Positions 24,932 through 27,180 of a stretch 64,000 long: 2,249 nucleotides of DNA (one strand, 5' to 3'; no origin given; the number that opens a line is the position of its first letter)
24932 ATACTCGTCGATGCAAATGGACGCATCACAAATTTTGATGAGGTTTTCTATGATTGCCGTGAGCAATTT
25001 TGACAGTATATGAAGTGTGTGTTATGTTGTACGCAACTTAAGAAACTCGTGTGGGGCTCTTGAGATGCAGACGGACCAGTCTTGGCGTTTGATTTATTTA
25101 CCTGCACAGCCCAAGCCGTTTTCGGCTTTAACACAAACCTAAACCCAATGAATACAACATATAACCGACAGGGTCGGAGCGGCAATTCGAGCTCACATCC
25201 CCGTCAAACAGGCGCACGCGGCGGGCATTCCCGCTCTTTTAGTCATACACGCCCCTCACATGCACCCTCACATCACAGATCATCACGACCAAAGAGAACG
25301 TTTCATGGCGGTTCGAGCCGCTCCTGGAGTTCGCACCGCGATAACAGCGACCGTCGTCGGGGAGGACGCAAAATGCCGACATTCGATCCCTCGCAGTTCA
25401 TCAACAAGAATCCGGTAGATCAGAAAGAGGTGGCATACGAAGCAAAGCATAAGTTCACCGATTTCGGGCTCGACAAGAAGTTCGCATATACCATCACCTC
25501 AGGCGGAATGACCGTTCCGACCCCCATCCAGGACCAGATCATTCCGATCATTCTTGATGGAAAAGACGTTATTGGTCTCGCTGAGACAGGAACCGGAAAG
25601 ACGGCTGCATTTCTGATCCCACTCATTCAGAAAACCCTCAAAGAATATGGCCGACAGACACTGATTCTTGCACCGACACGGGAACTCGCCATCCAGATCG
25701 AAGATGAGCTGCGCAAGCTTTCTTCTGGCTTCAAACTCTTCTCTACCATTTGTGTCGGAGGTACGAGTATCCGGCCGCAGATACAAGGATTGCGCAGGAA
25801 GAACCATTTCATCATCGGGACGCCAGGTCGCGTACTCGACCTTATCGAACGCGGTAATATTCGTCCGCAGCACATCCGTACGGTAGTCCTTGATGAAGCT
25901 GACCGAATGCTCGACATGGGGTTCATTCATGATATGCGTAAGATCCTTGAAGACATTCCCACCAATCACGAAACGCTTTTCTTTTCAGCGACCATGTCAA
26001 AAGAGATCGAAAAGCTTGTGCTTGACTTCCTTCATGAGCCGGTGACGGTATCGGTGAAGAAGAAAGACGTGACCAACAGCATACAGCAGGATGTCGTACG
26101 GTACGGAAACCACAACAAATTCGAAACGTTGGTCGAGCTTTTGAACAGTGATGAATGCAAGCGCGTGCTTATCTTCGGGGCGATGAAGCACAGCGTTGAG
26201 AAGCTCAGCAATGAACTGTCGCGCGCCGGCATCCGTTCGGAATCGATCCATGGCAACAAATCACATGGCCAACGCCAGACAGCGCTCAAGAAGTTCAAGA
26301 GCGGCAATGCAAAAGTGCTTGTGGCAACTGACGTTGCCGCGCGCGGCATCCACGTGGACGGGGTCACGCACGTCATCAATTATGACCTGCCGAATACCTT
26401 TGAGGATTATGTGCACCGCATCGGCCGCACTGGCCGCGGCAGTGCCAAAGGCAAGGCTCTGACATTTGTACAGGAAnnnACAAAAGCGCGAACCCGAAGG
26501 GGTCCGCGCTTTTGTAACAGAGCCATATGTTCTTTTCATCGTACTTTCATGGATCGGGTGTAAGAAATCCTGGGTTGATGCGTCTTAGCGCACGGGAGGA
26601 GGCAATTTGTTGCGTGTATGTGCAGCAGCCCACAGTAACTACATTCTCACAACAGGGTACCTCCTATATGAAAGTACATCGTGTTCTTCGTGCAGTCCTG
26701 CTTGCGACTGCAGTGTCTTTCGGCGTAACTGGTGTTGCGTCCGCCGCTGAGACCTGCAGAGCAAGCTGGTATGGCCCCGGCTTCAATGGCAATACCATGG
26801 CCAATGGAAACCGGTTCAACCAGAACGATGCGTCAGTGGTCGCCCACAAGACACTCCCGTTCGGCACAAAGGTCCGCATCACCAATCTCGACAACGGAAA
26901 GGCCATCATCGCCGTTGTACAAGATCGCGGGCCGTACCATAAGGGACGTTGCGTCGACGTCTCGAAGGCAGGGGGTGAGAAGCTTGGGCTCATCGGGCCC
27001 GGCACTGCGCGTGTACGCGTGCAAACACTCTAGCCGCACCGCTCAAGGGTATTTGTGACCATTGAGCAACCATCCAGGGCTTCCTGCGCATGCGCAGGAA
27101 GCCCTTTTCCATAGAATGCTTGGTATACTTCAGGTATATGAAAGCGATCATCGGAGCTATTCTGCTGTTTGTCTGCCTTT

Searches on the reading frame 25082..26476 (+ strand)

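Call 47: search_protein_families(library=pfam, proteins=[window:25082-26476:+], max_evalue=0.00001)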
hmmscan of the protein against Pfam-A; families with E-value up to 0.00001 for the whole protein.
window:25082-26476:+ (465 aa): 3 families
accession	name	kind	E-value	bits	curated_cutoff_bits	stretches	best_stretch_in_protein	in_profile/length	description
PF00270.35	DEAD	-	1.4e-49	168.5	26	1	147-311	1-166/167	DEAD/DEAH box helicase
PF00271.37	Helicase_C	-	1.5e-32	112.6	23.5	1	346-452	2-108/110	Helicase conserved C-terminal domain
PF04851.21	ResIII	-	2.8e-09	37.5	22.5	1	167-306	30-163/164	Type III restriction enzyme, res subunit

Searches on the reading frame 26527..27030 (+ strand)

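Call 47: search_protein_families(library=pfam, proteins=[window:26527-27030:+], max_evalue=0.00001)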
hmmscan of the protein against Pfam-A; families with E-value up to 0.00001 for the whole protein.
window:26527-27030:+ (168 aa): 1 family
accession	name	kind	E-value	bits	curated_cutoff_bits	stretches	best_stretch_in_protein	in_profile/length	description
PF03330.24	DPBB_1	-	5.4e-15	55.8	28.8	1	76-165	3-83/83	Lytic transglycolase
